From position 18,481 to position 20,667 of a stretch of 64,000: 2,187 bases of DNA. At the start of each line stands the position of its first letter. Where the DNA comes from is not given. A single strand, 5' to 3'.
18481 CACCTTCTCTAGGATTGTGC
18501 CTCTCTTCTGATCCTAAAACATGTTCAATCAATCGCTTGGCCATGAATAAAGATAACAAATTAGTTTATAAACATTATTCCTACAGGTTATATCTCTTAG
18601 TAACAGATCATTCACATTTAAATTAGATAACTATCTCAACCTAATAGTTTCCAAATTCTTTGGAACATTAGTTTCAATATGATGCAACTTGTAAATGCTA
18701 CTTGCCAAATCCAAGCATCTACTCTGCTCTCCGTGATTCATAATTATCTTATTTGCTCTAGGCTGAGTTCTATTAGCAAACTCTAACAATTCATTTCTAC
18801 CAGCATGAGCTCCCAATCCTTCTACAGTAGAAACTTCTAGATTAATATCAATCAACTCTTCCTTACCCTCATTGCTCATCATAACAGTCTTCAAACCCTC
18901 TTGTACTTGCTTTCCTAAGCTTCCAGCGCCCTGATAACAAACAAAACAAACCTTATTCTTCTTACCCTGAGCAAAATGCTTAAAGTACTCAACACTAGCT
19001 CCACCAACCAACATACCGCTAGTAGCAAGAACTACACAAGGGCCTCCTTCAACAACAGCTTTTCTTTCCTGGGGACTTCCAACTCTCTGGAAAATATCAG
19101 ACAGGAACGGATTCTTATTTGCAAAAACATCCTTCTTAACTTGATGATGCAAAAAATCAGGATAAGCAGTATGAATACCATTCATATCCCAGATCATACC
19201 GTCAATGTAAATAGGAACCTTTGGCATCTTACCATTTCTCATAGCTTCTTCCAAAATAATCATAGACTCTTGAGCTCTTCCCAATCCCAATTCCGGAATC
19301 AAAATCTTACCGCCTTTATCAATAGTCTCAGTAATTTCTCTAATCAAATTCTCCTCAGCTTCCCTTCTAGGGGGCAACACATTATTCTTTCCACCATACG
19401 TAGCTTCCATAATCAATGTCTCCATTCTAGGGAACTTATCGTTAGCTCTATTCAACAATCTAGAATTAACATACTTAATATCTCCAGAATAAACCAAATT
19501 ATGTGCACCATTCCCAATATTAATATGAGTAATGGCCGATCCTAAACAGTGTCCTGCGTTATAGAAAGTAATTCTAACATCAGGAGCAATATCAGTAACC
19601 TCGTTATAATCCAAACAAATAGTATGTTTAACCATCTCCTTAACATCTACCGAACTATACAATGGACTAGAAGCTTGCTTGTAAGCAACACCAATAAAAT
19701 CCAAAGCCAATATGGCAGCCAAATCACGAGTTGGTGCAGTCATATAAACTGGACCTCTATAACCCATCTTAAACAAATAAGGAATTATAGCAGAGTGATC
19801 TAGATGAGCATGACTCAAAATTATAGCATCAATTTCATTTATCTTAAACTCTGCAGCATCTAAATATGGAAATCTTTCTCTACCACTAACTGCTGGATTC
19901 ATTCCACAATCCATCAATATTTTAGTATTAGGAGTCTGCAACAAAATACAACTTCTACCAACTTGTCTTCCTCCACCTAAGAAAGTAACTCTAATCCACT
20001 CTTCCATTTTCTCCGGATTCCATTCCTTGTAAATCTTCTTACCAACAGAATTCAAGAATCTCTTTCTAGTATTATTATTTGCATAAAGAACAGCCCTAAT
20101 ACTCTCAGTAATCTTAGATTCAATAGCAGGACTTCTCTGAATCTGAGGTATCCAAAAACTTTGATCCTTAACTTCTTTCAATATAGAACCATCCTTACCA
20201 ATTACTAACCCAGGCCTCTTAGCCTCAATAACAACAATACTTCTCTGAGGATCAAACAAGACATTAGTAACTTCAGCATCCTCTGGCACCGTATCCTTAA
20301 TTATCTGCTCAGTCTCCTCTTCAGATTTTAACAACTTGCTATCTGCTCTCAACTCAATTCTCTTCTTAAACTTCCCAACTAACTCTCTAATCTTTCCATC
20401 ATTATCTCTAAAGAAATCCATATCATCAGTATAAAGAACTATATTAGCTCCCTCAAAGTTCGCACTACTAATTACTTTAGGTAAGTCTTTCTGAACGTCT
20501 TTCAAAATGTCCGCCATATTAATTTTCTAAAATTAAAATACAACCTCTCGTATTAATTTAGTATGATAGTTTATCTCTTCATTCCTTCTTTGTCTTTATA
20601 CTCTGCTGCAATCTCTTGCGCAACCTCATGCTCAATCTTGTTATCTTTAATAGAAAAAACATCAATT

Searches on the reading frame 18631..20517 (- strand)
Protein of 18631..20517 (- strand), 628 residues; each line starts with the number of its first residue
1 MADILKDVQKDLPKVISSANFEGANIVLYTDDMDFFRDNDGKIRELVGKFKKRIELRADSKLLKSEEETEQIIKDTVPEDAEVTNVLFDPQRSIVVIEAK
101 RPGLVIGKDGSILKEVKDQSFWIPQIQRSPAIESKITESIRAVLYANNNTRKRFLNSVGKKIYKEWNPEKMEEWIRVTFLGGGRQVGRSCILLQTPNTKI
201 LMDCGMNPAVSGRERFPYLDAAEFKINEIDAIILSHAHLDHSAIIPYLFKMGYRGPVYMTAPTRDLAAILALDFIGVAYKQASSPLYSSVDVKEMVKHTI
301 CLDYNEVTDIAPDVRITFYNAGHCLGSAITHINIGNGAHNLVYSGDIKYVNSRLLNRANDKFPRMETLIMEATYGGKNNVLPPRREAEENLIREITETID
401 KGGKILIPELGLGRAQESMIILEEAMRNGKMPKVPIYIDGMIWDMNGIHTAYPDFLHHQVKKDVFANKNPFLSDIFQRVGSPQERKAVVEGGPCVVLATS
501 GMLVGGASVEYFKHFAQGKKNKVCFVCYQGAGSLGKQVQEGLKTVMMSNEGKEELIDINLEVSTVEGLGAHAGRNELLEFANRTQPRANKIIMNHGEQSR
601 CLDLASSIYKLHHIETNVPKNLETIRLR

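Call 22: find_related_loci(query=window:18631-20517:-, collection=genome_contigs, flank=10000)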
Query window:18631-20517:- (628 aa) in genome_contigs; peptide patterns used: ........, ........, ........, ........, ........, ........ (x = any residue, [..] = any of these).
276 stretches matched a pattern; 259 encode a relative of the query (tblastn E <= 1e-3); the best 80 are kept; 80 distinct loci.
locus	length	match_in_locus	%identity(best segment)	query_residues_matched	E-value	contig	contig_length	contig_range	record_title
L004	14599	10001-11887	92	1-628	0e+0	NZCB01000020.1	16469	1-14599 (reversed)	MAG: Candidatus Pacearchaeota archaeon isolate ARS1285 54966, whole genome shotgun sequence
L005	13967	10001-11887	92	1-628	0e+0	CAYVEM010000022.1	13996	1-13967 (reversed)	MAG TPA_asm: Candidatus Woesearchaeota archaeon isolate SRP092902_co1_24 genome assembly, contig: NODE_6949_length_13996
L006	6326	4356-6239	80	1-628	0e+0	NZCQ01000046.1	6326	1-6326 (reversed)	MAG: Candidatus Pacearchaeota archaeon isolate ARS1180 MHASMcontig_663084, whole genome shotgun sequence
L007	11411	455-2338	80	1-628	0e+0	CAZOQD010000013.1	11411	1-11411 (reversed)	MAG TPA_asm: Candidatus Woesearchaeota archaeon isolate binchicken_co48_336 genome assembly, contig: NODE_9375_length_11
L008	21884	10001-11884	79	1-628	0e+0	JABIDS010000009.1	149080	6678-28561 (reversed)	MAG: archaeon isolate SI048_bin8 k141_495956, whole genome shotgun sequence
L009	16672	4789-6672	80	1-628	0e+0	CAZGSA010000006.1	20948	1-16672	MAG TPA_asm: Candidatus Woesearchaeota archaeon isolate SRP178699_co1_132 genome assembly, contig: NODE_3025_length_2094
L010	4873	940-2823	77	1-628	0e+0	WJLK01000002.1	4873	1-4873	MAG: Candidatus Pacearchaeota archaeon isolate Bin_285 k141_99014, whole genome shotgun sequence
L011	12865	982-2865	78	1-628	0e+0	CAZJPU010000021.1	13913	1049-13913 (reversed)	MAG TPA_asm: Candidatus Woesearchaeota archaeon isolate binchicken_co181_604 genome assembly, contig: NODE_7907_length_1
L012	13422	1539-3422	78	1-628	0e+0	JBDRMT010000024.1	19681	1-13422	MAG: archaeon isolate MEGAHIT-group-1.845 k141_3709478, whole genome shotgun sequence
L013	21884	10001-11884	78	1-628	0e+0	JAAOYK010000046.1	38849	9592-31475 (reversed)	Candidatus Pacearchaeota archaeon isolate DPANNHV_H1.bin.39 k83_2225477, whole genome shotgun sequence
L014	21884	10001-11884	76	1-628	0e+0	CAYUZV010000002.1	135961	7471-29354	MAG TPA_asm: Candidatus Woesearchaeota archaeon isolate SRP141376_co1_307 genome assembly, contig: NODE_269_length_13596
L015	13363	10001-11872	77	2-625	0e+0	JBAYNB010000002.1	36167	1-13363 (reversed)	MAG: Candidatus Pacearchaeota archaeon isolate SO_2016_LW1_54 scaffold00937_LW64-88_2016, whole genome shotgun sequence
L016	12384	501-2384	76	1-628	0e+0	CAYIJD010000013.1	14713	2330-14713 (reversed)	MAG TPA_asm: Candidatus Woesearchaeota archaeon isolate ERP119705_co24_1047 genome assembly, contig: NODE_5054_length_14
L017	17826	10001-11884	77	1-628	0e+0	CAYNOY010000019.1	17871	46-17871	MAG TPA_asm: Candidatus Woesearchaeota archaeon isolate SRP104257_co1_44 genome assembly, contig: NODE_1828_length_17871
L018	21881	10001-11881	76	2-628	0e+0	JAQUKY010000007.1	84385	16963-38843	MAG: Candidatus Nanoarchaeia archaeon isolate STD1_118 NODE_557_length_84385_cov_10.598376_Sandtown_D1, whole genome sho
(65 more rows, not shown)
